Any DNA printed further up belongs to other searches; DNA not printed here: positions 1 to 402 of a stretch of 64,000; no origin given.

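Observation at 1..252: Window begins inside a Cas10/Csm1-like gene, so a type III effector module probably lies just to the left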

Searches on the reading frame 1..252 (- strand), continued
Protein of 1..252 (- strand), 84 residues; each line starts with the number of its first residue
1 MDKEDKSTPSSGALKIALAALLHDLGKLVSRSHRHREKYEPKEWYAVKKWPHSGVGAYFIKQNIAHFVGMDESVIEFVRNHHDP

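Call 32: find_encoding_contigs(protein=P0004, flank=10000, max_places=4)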
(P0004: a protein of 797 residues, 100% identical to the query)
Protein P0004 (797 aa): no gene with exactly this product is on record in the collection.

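Call 34: list_cluster_members(proteins=[P0004, P0001])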
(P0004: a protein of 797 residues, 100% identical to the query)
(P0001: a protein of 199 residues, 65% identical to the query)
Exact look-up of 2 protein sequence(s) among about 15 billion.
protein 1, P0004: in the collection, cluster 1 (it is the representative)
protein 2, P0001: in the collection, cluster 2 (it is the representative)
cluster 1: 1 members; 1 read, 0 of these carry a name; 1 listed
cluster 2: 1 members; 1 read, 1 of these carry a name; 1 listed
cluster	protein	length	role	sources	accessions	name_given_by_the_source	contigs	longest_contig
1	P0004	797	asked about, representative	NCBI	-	-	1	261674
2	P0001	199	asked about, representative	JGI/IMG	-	CRISPR/Cas system-associated protein Cas10 (large subunit of type III CRISPR-Cas system)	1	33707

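Call 35: search_protein_families(library=pfam, proteins=[P0004], max_evalue=0.01)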
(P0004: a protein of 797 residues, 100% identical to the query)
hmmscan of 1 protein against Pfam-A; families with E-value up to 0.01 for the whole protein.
P0004 (797 aa): 4 families
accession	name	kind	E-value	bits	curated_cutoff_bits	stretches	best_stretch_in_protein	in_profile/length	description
PF22335.1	Cas10-Cmr2_palm2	-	9.8e-34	116.8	27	1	537-673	2-132/133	Cas10/Cmr2, second palm domain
PF18211.6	Csm1_B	-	7.7e-24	83.8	26.4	1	270-358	2-92/94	Csm1 subunit domain B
PF01966.28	HD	-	4e-10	40.4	22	1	15-99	26-114/116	HD domain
PF18019.7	Cas3_HD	-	0.0017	18.9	23.1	0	17-94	58-142/207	Cas3, HD domain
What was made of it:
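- It has Pfam HD 4e-10, Csm1_B 7.7e-24 and palm2 9.8e-34 (call 35).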

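Call 36: search_protein_families(library=ncbifam, proteins=[P0004], max_evalue=0.01)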
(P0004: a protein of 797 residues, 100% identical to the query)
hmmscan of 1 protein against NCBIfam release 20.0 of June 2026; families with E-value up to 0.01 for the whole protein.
P0004 (797 aa): 4 families
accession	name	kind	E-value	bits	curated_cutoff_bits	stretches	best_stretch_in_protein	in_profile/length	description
TIGR02578.2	cas_TM1811_Csm1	equivalog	9.4e-158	527.1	170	1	14-795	2-753/753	type III-A CRISPR-associated protein Cas10/Csm1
TIGR02577.1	cas_TM1794_Cmr2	equivalog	1.3e-10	40.8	79.4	1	539-665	362-509/510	type III-B CRISPR-associated protein Cas10/Cmr2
TIGR00277.1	HDIG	domain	4.3e-05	23.3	27.6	1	16-82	30-82/84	HDIG domain-containing metalloprotein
TIGR01596.1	cas3_HD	equivalog_domain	0.0016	18.5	43.45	1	17-110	34-119/178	CRISPR-associated endonuclease Cas3''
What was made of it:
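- On Cas10/Csm1 (type III-A large subunit): Cmr2 scores 40.8 against cutoff 79.4 (call 36).
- On Cas3 / Cas3'' HD nuclease: No helicase domain was found (calls 35, 36).
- Closest known: Cas3'' / Cas3 HD nuclease domain. Different: The full-length protein has no helicase and no Cas3 architecture (calls 35, 36).
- P0004 scores 527.1 bits on TIGR02578 across the whole model (call 36). It matches Csm1 end to end at 527 bits, while cas3_HD reaches only 18.5 bits, below its cutoff of 43.45 (calls 35, 36).
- Tried and rejected: Cas3-HD, Cas10d and generic NTase+HD readings: considered and rejected on the full-length protein (calls 35, 36).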

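Call 37: find_related_loci(query=P0004, collection=genome_contigs, flank=10000)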
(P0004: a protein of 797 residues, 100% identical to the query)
Query P0004 (797 aa) in genome_contigs; peptide patterns used: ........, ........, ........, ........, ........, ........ (x = any residue, [..] = any of these).
21 stretches matched a pattern; 1 encode a relative of the query (tblastn E <= 1e-3); 1 distinct loci.
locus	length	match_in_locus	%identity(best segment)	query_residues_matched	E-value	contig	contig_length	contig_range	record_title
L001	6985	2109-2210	41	594-623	4e-5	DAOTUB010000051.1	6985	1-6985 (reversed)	MAG TPA_asm: Anaerolineae bacterium isolate F17_41 k129_3019751, whole genome shotgun sequence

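Call 38: find_homologous_proteins(query=P0004, max_evalue=1e-20)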
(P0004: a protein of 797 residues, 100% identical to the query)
Query P0004 (797 aa): 221 proteins with E <= 1e-20 among 8000 candidates; the best 120 are listed.
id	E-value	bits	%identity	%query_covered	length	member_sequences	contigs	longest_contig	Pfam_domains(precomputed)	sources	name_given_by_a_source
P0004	0.0e+0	1827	100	100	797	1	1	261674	PF22335.2,PF01966.29,PF18211.8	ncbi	-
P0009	6.1e-117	410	35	98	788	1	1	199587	PF22335.2,PF01966.29,PF18211.8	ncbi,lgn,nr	ncbi:MAG: CRISPR-associated protein, Csm1 family [Firmicutes bacterium]|nr:CRISPR-associated protein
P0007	1.0e-115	406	34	98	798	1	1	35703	PF22335.2,PF01966.29,PF18211.8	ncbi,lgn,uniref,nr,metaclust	ncbi:type III-A CRISPR-associated protein Cas10/Csm1 [Anaerobranca gottschalkii]|uniref:CRISPR syste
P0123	3.0e-115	404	34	98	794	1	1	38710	PF22335.2,PF01966.29,PF18211.8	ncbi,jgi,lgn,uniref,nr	ncbi:CRISPR-associated protein Csm1 [Anaerobranca californiensis DSM 14826]|jgi:CRISPR-associated pr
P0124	5.1e-115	403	34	98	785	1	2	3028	PF22335.2,PF01966.29,PF18211.8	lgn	-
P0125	6.3e-113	396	33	98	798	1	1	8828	PF22335.2,PF01966.29,PF18211.8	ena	-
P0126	1.4e-112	395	34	98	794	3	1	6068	PF22335.2,PF01966.29,PF18211.8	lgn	-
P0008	5.8e-112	393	33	98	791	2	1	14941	PF22335.2,PF01966.29,PF18211.8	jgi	-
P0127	9.6e-111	389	33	98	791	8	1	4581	PF22335.2,PF01966.29,PF18211.8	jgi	-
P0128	1.2e-110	389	33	98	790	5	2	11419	PF22335.2,PF01966.29,PF18211.8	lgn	-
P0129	6.0e-110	387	33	98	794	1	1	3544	PF22335.2,PF01966.29,PF18211.8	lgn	-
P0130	8.6e-109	383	32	98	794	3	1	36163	PF22335.2,PF01966.29,PF18211.8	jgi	jgi:CRISPR-associated protein Csm1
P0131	9.8e-109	383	32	98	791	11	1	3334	PF22335.2,PF01966.29,PF18211.8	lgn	-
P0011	2.4e-108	381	31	98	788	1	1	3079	PF22335.2,PF01966.29,PF18211.8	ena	-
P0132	1.5e-107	379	33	98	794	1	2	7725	PF22335.2,PF01966.29,PF18211.8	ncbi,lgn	-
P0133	2.1e-107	378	33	98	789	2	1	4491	PF22335.2,PF01966.29,PF18211.8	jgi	-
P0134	4.9e-107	377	32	98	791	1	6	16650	PF22335.2,PF01966.29,PF18211.8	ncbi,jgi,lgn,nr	ncbi:MAG: type III-A CRISPR-associated protein Cas10/Csm1 [Clostridiaceae bacterium]|nr:type III-A C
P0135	1.1e-106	376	32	98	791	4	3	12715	PF22335.2,PF01966.29,PF18211.8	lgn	-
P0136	4.0e-106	374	33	98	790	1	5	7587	PF22335.2,PF01966.29,PF18211.8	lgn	-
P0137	4.6e-106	374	33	98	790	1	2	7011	PF22335.2,PF01966.29,PF18211.8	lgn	-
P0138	7.4e-106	373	33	98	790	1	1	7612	PF22335.2,PF01966.29,PF18211.8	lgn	-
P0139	9.3e-106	373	33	98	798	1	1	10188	PF22335.2,PF01966.29,PF18211.8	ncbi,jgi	ncbi:MAG: type III-A CRISPR-associated protein Cas10/Csm1 [Peptococcales bacterium]|jgi:CRISPR-assoc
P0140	9.8e-106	373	33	98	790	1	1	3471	PF22335.2,PF01966.29,PF18211.8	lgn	-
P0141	1.1e-105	372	32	98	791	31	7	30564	PF22335.2,PF01966.29,PF18211.8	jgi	jgi:CRISPR-associated protein Csm1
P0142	1.2e-105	372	32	98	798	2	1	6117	PF22335.2,PF01966.29,PF18211.8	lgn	-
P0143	2.1e-105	372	32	98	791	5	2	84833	PF22335.2,PF01966.29,PF18211.8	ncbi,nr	ncbi:MAG: type III-A CRISPR-associated protein Cas10/Csm1 [Tepidanaerobacteraceae bacterium]|nr:type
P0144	1.5e-104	369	32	98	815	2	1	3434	PF22335.2,PF18211.8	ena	-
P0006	7.6e-104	366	33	98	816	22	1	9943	PF22335.2,PF01966.29,PF18211.8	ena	-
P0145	2.1e-103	365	32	97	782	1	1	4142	PF22335.2,PF01966.29,PF18211.8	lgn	-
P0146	4.4e-103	364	32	98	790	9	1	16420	PF22335.2,PF01966.29,PF18211.8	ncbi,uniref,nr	ncbi:type III-A CRISPR-associated protein Cas10/Csm1 [Tepidanaerobacter sp. GT38]|uniref:type III-A 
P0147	6.3e-103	363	32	98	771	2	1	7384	PF22335.2,PF01966.29,PF18182.7,PF18211.8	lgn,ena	-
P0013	9.1e-103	363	31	98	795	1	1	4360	PF22335.2,PF01966.29,PF18211.8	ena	-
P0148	2.9e-101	358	32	98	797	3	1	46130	PF22335.2,PF01966.29,PF18211.8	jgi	jgi:CRISPR-associated protein Csm1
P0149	4.0e-101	357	31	98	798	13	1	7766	PF22335.2,PF01966.29,PF18211.8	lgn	-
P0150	5.7e-101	357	32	97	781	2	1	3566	PF22335.2,PF01966.29,PF18211.8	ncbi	-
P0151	5.9e-101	357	31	98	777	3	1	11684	PF22335.2,PF01966.29,PF18211.8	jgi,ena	-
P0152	4.3e-100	354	34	92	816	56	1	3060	PF22335.2,PF18211.8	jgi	-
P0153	5.3e-100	354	31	98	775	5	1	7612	PF22335.2,PF01966.29,PF18211.8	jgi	-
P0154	2.1e-99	352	31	98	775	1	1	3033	PF22335.2,PF01966.29,PF18211.8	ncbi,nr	ncbi:MAG: type III-A CRISPR-associated protein Cas10/Csm1 [Candidatus Marinimicrobia bacterium]|nr:t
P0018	3.0e-99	351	32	98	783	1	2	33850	PF22335.2,PF01966.29,PF18182.7,PF18211.8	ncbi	-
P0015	6.0e-99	350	30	98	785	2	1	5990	PF22335.2,PF01966.29,PF18211.8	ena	-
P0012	1.6e-98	349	30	98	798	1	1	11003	PF22335.2,PF01966.29,PF18182.7,PF18211.8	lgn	-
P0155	3.3e-98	348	30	98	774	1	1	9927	PF22335.2,PF01966.29,PF18211.8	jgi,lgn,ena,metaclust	metaclust:\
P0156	5.6e-98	347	30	98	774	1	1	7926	PF22335.2,PF01966.29,PF18211.8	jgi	-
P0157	1.7e-97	345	30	98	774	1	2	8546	PF22335.2,PF01966.29,PF18182.7,PF18211.8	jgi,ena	-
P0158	4.0e-97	344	33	98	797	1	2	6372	PF22335.2,PF01966.29,PF18211.8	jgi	-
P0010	5.2e-96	340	31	98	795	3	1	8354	PF22335.2,PF01966.29,PF18211.8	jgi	jgi:CRISPR-associated protein Csm1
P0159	2.0e-95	339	32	98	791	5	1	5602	PF22335.2,PF18211.8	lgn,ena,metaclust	metaclust:\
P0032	6.6e-95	337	32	91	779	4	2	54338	PF22335.2,PF18211.8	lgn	-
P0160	4.1e-94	334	31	98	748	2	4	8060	PF22335.2,PF18211.8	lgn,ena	-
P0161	1.2e-93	333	33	98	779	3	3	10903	PF22335.2,PF18211.8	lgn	-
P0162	2.1e-93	332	31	97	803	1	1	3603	PF22335.2,PF01966.29,PF18211.8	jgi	jgi:CRISPR-associated protein Csm1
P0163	3.2e-93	331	32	89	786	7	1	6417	PF22335.2,PF18211.8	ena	-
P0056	7.7e-93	330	33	85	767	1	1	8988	PF22335.2,PF18211.8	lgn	-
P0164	8.5e-93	330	35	88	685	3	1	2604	PF22335.2,PF18211.8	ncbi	ncbi:MAG: CRISPR-associated protein, Csm1 family, partial [bacterium 42_11]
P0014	1.6e-92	329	31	98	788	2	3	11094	PF22335.2,PF01966.29,PF18211.8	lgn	-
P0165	1.6e-92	329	30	98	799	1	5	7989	PF22335.2,PF01966.29,PF18211.8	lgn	-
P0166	4.4e-91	324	31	97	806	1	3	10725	PF22335.2,PF01966.29,PF18211.8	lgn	-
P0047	3.1e-90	321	31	82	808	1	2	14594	PF22335.2,PF18211.8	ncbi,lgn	-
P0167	8.0e-90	320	32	90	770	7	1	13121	PF22335.2,PF18211.8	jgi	jgi:CRISPR-associated protein Csm1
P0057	4.7e-88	314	31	85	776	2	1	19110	PF22335.2,PF18211.8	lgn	-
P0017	6.5e-88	314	29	98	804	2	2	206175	PF22335.2,PF01966.29,PF18211.8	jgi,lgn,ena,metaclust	metaclust:\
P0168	1.2e-87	313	31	94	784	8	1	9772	PF22335.2,PF18211.8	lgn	-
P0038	1.3e-87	313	32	85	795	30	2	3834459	PF22335.2,PF18211.8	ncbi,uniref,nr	ncbi:type III-A CRISPR-associated protein Cas10/Csm1 [Aeribacillus composti]|uniref:CRISPR system si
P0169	2.1e-87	312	32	98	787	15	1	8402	PF22335.2,PF01966.29,PF18211.8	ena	-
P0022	2.5e-87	312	31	98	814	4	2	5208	PF22335.2,PF01966.29,PF18211.8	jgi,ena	-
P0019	8.5e-86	307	29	98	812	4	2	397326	PF22335.2,PF01966.29,PF18182.7,PF18211.8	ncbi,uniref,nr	ncbi:TPA: type III-A CRISPR-associated protein Cas10/Csm1 [candidate division WOR-3]|uniref:CRISPR s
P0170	2.6e-85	305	34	80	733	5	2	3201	PF22335.2,PF18211.8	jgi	jgi:CRISPR-associated protein Csm1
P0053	3.1e-85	305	31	85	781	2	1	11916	PF22335.2,PF18211.8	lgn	-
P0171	1.1e-83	300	33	85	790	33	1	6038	PF22335.2,PF18211.8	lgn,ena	-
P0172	2.2e-83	299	31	98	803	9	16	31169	PF22335.2,PF01966.29,PF18211.8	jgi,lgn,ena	-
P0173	3.7e-82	295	31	89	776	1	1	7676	PF22335.2,PF18211.8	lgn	-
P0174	1.1e-80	290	30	98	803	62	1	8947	PF22335.2,PF01966.29,PF18211.8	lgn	-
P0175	4.1e-80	288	30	85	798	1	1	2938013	PF22335.2,PF18211.8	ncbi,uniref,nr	ncbi:type III-A CRISPR-associated protein Cas10/Csm1 [Fervidibacillus halotolerans]|uniref:CRISPR sy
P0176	1.3e-78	283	31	99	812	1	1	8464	PF22335.2,PF18211.8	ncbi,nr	ncbi:MAG: type III-A CRISPR-associated protein Cas10/Csm1 [Anaerolineae bacterium]|nr:type III-A CRI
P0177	3.1e-78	282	31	98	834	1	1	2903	PF22335.2,PF01966.29,PF18211.8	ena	-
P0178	1.5e-77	279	29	98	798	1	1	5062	PF22335.2,PF01966.29,PF18211.8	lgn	-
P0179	3.3e-77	278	32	75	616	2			PF22335.2,PF01966.29,PF18211.8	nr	nr:type III-A CRISPR-associated protein Cas10/Csm1 [Bacteroidota bacterium]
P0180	2.9e-76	275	29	98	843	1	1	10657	PF22335.2,PF01966.29,PF18211.8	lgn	-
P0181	2.0e-75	272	29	97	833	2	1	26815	PF22335.2,PF18211.8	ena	-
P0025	8.5e-75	270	30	93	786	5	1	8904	PF22335.2,PF01966.29,PF18211.8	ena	-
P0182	4.3e-73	265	31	84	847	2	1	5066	PF22335.2,PF01966.29,PF18211.8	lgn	-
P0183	6.4e-73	264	32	84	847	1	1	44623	PF22335.2,PF01966.29,PF18211.8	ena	-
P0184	8.9e-73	264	29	98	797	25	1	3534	PF22335.2,PF01966.29,PF18211.8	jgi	jgi:CRISPR-associated protein Csm1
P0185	5.3e-72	261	33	74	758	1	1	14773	PF22335.2,PF18211.8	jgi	jgi:CRISPR-associated protein Csm1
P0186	5.4e-72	261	30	99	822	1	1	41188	PF22335.2,PF18211.8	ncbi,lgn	-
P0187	5.9e-72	261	31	87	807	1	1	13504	PF22335.2,PF01966.29,PF18211.8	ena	-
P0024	9.5e-72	260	30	98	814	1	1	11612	PF22335.2,PF01966.29,PF18211.8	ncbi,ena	-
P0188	1.6e-71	259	31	84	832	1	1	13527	PF22335.2,PF18211.8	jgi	jgi:CRISPR-associated protein Csm1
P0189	1.8e-71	259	29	87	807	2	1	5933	PF22335.2,PF01966.29,PF18211.8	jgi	jgi:CRISPR-associated protein Csm1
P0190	3.0e-71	259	30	98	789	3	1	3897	PF22335.2,PF01966.29,PF18211.8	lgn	-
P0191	3.3e-71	258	31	84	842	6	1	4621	PF22335.2,PF01966.29,PF18211.8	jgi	-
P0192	1.2e-70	257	30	84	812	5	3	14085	PF22335.2,PF01966.29,PF18211.8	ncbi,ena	-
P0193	2.0e-70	256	31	94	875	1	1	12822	PF22335.2,PF01966.29,PF18211.8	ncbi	-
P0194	2.1e-70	256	30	84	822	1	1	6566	PF22335.2,PF18211.8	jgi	-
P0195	3.7e-70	255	31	84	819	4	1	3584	PF22335.2,PF01966.29,PF18211.8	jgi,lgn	-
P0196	5.7e-70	254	29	98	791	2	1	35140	PF22335.2,PF01966.29,PF18211.8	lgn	-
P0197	9.9e-70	254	31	98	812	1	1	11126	PF22335.2,PF18211.8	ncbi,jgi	jgi:CRISPR-associated protein Csm1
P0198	1.4e-69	253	30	98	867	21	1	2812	PF22335.2,PF01966.29,PF18211.8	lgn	-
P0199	5.0e-69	251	34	77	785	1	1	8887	PF22335.2,PF18211.8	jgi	jgi:CRISPR-associated protein Csm1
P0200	1.6e-68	250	28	98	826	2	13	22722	PF22335.2,PF01966.29,PF18211.8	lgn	-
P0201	2.2e-68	249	29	100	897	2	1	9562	PF22335.2,PF18211.8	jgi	jgi:CRISPR-associated protein Csm1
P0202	2.6e-68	249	30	89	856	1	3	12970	PF22335.2,PF01966.29,PF18211.8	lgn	-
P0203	5.4e-68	248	28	98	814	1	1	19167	PF22335.2,PF01966.29,PF18211.8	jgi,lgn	-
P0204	9.6e-68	247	32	84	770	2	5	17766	PF22335.2,PF01966.29,PF18211.8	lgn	-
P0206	1.6e-67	246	30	98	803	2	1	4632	PF22335.2,PF01966.29,PF18211.8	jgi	jgi:CRISPR-associated protein Csm1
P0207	2.4e-67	246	31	84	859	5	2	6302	PF22335.2,PF01966.29,PF18211.8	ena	-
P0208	8.2e-67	244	29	98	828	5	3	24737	PF22335.2,PF18211.8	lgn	-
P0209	1.9e-66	243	29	88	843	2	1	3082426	PF22335.2,PF01966.29,PF18211.8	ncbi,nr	ncbi:MAG: type III-A CRISPR-associated protein Cas10/Csm1 [Acidobacteriota bacterium]|nr:type III-A 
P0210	2.9e-66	242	28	98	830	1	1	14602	PF22335.2,PF01966.29,PF18211.8,PF18019.8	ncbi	-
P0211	3.1e-66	242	30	98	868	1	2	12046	PF22335.2,PF01966.29,PF18211.8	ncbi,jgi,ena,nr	ncbi:MAG TPA: type III-A CRISPR-associated protein Cas10/Csm1 [Chloroflexi bacterium]|nr:type III-A 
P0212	3.7e-66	242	31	84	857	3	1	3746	PF22335.2,PF01966.29,PF18211.8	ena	-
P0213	5.1e-66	241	29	93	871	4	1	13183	PF22335.2,PF01966.29,PF18211.8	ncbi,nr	ncbi:hypothetical protein RY27_01465 [Litorilinea aerophila]|nr:hypothetical protein RY27_01465 [Lit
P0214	6.3e-66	241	31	80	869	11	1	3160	PF22335.2,PF18211.8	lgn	-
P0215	9.9e-66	240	29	98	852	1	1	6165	PF22335.2,PF18211.8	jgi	jgi:CRISPR-associated protein Csm1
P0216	1.3e-65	240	29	98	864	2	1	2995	PF22335.2,PF18211.8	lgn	-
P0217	5.8e-65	238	30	93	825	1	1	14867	PF22335.2,PF01966.29,PF18211.8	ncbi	-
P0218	8.5e-65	237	28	98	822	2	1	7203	PF22335.2,PF01966.29,PF18211.8,PF18019.8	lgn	-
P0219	8.7e-65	237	29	98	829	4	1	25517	PF22335.2,PF18211.8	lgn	-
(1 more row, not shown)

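Call 40: find_related_loci(query=A2, collection=metagenome_contigs, flank=10000)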
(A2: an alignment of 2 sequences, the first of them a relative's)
Query A2 (797 aa) in metagenome_contigs; peptide patterns used: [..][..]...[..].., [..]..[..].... (x = any residue, [..] = any of these).
84 stretches matched a pattern, but none encodes a relative of the query by tblastn (E <= 1e-3).
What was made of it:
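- Tried and rejected: The alignment P0004+P0001 in metagenome_contigs gave nothing (calls 37, 40).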

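Call 41: find_encoding_contigs(protein=P0001, flank=10000, max_places=4)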
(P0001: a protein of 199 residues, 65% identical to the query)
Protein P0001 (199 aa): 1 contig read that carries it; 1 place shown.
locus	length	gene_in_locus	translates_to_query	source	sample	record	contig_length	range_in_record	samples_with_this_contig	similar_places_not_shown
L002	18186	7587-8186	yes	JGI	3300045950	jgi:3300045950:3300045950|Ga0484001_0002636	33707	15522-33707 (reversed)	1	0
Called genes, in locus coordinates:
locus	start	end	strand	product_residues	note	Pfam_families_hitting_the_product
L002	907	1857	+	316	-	-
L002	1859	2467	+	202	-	PF01923:Cob_adeno_trans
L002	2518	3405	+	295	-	PF13098:Thioredoxin_2, PF13462:Thioredoxin_4, PF01323:DSBA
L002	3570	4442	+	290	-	PF07728:AAA_5, PF20030:bpMoxR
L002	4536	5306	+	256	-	PF00027:cNMP_binding, PF13545:HTH_Crp_2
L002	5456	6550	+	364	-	-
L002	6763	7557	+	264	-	PF10040:CRISPR_Cas6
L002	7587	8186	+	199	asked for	PF01966:HD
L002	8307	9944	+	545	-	PF18211:Csm1_B, PF22335:Cas10-Cmr2_palm2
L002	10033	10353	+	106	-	PF03750:Csm2_III-A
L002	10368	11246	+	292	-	PF03787:RAMPs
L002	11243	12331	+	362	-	PF17953:Csm4_C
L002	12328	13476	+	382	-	PF03787:RAMPs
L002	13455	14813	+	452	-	-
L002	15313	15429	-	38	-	-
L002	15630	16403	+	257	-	PF00005:ABC_tran, PF13304:AAA_21 (weak)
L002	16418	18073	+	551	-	-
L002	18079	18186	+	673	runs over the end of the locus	PF00009:GTP_EFTU, PF03144:GTP_EFTU_D2 (faint), PF22042:EF-G_D2 (weak), PF14492:EFG_III, PF03764:EFG_IV, PF00679:EFG_C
